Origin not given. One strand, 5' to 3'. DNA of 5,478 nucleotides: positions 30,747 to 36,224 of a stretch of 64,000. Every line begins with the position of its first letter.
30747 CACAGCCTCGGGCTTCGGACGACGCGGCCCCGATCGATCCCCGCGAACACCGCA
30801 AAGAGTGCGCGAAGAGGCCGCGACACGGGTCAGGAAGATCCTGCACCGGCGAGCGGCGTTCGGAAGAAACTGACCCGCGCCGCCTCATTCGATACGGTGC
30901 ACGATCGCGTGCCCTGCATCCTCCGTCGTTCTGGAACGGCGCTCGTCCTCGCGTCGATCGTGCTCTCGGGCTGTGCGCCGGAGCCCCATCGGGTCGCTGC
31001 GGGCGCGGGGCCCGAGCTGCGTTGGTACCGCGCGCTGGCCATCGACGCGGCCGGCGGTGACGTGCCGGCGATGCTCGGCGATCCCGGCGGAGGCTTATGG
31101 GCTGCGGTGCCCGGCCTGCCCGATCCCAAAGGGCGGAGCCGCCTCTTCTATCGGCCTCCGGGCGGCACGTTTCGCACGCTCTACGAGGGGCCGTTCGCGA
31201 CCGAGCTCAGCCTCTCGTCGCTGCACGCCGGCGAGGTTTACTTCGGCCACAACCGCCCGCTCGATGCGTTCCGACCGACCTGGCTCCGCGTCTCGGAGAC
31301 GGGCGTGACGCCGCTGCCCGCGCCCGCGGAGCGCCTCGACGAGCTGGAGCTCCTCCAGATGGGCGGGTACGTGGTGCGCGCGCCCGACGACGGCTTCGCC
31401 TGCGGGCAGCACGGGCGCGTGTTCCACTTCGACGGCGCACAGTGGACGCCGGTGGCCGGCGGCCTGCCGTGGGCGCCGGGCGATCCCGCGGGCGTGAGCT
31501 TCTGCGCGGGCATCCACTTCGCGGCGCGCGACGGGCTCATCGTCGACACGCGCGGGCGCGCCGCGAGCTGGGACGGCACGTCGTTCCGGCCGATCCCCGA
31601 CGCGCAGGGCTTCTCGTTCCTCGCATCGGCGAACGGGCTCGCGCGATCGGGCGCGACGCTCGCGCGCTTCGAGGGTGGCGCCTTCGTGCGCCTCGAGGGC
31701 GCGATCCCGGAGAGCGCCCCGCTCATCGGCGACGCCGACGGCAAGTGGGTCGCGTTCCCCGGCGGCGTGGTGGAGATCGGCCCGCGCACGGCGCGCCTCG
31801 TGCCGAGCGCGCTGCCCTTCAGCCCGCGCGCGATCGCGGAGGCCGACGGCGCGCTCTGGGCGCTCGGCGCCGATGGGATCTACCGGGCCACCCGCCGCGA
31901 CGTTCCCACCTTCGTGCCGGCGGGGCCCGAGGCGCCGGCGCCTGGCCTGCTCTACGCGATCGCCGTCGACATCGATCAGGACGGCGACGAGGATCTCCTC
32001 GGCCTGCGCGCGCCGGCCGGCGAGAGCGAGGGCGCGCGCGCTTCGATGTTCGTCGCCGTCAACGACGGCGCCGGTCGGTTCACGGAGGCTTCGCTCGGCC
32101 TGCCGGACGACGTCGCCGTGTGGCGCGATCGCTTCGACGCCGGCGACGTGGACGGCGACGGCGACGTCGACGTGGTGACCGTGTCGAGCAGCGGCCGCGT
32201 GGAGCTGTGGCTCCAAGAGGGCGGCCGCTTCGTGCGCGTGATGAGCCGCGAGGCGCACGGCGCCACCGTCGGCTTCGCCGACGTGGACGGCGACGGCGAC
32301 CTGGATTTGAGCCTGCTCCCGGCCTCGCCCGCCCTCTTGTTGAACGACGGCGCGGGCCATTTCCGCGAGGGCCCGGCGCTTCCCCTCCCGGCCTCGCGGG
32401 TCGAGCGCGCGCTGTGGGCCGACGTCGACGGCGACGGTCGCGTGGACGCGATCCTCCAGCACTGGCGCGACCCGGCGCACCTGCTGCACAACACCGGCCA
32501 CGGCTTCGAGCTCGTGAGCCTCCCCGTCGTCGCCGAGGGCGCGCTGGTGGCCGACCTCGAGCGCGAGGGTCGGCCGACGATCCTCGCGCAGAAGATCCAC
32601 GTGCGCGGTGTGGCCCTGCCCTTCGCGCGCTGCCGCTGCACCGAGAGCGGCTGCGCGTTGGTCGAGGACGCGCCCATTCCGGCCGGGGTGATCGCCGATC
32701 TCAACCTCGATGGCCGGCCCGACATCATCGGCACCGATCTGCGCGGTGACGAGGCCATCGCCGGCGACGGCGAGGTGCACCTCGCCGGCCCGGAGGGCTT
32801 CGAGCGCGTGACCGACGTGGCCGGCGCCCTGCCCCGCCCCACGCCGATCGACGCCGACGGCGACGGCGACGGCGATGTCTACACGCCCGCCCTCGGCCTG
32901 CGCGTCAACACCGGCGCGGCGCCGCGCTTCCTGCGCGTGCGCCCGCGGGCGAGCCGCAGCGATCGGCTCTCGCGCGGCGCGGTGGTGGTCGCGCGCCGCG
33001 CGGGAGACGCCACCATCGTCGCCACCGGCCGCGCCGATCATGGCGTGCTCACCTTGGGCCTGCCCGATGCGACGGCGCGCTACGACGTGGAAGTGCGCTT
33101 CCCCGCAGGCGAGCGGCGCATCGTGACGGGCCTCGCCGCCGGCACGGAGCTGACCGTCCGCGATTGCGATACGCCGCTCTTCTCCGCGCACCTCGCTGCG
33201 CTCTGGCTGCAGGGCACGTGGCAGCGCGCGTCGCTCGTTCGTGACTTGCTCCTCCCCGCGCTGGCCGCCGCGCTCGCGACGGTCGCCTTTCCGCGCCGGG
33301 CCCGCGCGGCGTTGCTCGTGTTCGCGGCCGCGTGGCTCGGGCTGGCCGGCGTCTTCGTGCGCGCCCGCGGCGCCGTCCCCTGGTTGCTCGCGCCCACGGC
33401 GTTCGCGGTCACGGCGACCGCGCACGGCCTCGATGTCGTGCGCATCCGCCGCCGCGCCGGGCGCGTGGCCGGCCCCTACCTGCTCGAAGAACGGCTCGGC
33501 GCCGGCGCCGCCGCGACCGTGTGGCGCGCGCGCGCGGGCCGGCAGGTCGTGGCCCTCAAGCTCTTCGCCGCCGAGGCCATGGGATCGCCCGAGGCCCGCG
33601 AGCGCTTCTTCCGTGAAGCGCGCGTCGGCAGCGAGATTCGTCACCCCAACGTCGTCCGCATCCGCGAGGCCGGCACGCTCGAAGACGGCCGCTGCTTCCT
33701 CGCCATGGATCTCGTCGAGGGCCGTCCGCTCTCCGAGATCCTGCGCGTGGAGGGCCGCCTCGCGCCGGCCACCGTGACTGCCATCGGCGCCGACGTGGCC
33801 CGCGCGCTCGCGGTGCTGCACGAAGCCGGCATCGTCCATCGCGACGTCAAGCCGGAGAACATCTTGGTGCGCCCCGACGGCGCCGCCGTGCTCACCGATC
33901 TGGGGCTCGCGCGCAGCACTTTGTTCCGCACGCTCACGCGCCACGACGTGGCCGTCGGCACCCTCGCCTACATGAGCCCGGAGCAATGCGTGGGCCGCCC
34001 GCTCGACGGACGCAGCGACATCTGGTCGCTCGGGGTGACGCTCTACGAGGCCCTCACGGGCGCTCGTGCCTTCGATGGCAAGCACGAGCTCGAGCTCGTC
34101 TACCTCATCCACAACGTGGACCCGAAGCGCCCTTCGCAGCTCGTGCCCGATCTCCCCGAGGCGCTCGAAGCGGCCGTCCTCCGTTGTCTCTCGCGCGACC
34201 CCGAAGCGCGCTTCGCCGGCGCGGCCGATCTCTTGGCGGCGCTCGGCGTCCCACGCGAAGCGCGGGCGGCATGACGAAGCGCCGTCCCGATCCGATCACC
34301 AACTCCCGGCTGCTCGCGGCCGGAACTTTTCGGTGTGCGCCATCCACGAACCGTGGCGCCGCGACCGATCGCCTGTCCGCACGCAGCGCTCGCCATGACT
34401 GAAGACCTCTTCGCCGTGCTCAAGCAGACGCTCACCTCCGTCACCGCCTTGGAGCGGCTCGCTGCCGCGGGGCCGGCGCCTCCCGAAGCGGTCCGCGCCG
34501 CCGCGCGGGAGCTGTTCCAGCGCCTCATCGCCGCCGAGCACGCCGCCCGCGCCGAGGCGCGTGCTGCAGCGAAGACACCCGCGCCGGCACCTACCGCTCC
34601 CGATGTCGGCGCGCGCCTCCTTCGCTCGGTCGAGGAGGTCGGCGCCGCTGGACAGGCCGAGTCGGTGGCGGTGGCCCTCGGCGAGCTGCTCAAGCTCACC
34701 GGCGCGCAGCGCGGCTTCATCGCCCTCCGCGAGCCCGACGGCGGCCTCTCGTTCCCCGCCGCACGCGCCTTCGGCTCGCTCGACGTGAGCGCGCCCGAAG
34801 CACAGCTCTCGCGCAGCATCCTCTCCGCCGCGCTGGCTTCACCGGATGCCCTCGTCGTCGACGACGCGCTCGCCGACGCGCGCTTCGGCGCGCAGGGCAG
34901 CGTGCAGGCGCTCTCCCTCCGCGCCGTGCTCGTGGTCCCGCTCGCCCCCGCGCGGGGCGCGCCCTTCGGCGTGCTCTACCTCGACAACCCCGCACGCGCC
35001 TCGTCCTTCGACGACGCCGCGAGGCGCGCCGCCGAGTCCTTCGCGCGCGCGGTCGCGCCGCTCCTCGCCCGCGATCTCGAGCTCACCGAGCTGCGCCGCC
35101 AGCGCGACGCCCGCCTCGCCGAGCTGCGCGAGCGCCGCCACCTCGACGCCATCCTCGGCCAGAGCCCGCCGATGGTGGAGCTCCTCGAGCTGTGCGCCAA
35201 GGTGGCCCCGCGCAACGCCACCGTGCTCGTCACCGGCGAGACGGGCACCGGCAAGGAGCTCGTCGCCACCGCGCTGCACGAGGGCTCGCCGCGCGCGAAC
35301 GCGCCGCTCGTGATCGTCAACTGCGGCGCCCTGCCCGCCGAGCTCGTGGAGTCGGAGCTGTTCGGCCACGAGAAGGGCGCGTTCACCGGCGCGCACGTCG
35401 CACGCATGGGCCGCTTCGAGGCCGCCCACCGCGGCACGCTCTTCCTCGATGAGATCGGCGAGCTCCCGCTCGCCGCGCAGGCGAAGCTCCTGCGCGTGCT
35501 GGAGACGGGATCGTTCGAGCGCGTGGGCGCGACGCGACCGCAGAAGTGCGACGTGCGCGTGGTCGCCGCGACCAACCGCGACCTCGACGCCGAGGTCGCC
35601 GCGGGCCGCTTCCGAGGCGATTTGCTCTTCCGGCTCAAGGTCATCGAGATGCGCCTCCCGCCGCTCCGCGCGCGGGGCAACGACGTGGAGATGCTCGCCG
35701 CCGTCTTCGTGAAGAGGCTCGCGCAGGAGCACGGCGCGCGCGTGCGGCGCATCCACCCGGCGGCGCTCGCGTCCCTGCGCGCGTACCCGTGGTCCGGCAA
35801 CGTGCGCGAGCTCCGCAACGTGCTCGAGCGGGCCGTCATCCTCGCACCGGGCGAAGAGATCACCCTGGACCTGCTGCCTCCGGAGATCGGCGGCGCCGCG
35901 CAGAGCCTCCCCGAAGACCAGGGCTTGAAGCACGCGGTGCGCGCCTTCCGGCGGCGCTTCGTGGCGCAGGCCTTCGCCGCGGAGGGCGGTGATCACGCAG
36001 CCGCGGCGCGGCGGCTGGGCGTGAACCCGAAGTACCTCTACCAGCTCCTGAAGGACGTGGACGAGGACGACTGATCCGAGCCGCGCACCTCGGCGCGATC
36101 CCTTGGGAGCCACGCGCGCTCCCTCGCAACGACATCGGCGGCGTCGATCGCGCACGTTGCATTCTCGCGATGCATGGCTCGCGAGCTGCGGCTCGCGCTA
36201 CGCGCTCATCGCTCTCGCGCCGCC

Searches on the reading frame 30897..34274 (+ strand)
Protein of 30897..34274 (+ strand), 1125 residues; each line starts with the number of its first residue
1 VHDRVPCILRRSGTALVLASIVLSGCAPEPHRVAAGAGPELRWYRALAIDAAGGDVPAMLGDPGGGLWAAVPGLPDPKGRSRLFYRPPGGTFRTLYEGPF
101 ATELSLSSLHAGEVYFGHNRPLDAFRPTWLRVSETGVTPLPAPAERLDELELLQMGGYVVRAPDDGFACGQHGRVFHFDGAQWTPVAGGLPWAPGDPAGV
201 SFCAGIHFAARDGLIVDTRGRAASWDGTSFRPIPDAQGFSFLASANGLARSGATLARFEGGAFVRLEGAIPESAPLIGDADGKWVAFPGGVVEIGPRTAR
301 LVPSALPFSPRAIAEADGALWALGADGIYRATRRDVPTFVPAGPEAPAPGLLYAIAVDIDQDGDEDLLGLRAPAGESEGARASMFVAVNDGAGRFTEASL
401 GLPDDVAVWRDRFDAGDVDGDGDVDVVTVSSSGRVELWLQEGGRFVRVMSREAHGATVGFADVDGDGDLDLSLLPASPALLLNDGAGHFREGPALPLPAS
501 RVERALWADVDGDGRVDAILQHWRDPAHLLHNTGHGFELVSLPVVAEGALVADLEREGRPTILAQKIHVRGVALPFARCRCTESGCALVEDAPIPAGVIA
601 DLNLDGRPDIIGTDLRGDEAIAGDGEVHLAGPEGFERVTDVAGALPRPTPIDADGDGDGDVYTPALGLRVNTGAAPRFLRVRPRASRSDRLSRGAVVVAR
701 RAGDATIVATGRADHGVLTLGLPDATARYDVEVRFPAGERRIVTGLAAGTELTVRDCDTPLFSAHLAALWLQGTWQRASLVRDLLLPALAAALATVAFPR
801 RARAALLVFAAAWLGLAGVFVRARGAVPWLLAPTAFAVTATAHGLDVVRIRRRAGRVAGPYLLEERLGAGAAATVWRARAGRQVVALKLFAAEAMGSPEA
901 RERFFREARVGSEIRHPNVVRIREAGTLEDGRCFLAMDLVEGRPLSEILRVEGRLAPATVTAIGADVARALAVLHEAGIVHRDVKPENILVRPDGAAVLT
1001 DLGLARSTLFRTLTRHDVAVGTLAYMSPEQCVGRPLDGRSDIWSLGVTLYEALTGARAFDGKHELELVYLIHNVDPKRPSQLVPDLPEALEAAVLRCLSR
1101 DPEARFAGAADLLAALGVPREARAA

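Call 60: search_protein_families(library=pfam, proteins=[window:30897-34274:+], max_evalue=0.01)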
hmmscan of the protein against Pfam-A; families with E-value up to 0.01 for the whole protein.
window:30897-34274:+ (1125 aa): 9 families
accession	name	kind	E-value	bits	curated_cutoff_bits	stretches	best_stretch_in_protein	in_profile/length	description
PF00069.31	Pkinase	-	1.6e-42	146.2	31.7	1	863-1107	3-253/263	Protein kinase domain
PF07714.23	PK_Tyr_Ser-Thr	-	2.3e-32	112.8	23.1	1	863-1105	3-248/258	Protein tyrosine and serine/threonine kinase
PF13517.12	FG-GAP_3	-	4.1e-22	79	26.9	3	417-471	1-59/61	FG-GAP-like repeat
PF17667.7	Pkinase_fungal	-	0.00019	20.8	24.1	1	966-1029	294-363/387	Fungal protein kinase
PF06293.20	Kdo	-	0.00042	20.2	21.3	1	955-1008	115-172/207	Lipopolysaccharide kinase (Kdo/WaaP) family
PF01839.29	FG-GAP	-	0.0013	19.1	22.1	0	455-471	2-18/37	FG-GAP repeat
PF13095.12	FTA2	-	0.0045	17.1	30.2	0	865-895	28-58/214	Kinetochore Sim4 complex subunit FTA2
PF14531.12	Kinase-like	-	0.0057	16.4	25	1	959-1050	146-242/289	Kinase-like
PF03109.22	ABC1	-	0.0078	15.8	22.9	0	933-1007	143-216/244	ABC1 atypical kinase-like domain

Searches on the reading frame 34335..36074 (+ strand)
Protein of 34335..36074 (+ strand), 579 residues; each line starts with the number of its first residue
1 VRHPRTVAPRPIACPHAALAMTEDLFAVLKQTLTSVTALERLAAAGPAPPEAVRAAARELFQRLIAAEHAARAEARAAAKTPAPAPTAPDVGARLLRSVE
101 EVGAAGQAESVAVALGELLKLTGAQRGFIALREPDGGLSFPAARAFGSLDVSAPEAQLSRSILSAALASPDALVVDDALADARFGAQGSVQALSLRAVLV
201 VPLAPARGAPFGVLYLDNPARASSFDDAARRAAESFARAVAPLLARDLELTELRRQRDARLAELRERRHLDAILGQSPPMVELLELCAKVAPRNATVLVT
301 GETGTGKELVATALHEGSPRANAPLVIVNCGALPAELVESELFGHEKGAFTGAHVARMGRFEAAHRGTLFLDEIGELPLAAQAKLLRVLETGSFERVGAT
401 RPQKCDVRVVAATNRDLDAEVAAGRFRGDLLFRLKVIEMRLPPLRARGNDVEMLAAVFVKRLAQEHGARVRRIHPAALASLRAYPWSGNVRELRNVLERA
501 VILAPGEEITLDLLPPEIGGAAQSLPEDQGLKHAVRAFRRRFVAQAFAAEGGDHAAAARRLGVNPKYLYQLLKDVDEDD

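Call 78: search_protein_families(library=pfam, proteins=[window:34335-36074:+], max_evalue=0.001)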
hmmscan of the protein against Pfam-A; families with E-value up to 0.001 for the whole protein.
window:34335-36074:+ (579 aa): 7 families
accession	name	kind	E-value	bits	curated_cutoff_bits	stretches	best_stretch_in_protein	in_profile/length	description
PF00158.32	Sigma54_activat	-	1.9e-68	229.8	20.2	1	273-439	1-167/168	Sigma-54 interaction domain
PF25601.1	AAA_lid_14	-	1.2e-24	86.4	27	1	445-525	1-81/87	AAA+ ATPase lid domain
PF14532.12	Sigma54_activ_2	-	5.3e-22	79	25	1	274-444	1-138/138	Sigma-54 interaction domain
PF01590.32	GAF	-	6.2e-12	46.6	22.4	1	114-241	9-130/133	GAF domain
PF07728.20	AAA_5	-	5.1e-06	27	22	1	297-415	2-123/139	AAA domain (dynein-related subfamily)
PF01078.27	Mg_chelatase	-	3.5e-05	23.8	20.3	0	352-414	93-157/207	Magnesium chelatase, subunit ChlI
PF00004.35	AAA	-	0.00018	22.4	21.2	1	297-429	1-126/131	ATPase family associated with various cellular activities (AAA)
